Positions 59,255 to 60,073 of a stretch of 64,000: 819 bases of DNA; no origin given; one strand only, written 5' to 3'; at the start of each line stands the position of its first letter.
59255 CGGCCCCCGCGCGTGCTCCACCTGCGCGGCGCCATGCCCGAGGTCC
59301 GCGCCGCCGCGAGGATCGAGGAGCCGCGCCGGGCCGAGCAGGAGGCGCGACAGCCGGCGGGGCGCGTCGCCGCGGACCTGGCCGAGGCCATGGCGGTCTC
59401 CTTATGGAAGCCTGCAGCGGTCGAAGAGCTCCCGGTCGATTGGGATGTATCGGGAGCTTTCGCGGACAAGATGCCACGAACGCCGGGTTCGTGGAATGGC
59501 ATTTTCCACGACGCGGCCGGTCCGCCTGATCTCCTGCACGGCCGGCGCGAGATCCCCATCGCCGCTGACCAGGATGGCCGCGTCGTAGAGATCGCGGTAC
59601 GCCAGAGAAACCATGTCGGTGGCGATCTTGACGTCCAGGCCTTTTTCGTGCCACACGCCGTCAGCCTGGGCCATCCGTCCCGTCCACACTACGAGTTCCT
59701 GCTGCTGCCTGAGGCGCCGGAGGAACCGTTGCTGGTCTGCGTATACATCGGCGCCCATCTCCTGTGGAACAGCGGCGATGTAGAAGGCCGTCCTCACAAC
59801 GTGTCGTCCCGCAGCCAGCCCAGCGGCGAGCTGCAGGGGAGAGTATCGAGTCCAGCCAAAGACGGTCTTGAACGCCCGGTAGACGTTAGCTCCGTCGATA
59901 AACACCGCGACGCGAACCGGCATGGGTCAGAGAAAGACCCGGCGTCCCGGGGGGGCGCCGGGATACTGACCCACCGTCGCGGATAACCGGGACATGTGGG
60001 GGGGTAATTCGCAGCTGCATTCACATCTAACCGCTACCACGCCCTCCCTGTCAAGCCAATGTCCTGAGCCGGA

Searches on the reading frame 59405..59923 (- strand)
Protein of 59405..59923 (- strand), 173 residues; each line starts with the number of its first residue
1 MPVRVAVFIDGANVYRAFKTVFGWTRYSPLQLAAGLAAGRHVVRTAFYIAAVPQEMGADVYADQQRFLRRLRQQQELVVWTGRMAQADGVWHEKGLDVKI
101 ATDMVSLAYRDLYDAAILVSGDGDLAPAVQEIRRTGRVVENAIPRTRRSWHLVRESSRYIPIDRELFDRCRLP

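Call 42: search_protein_families(library=pfam, proteins=[window:59405-59923:-], max_evalue=0.001)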
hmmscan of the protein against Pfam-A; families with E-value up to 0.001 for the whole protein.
window:59405-59923:- (173 aa): 1 family
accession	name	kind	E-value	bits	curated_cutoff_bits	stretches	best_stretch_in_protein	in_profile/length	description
PF01936.24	NYN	-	7.6e-22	78.8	24.2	1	4-163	1-145/145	NYN domain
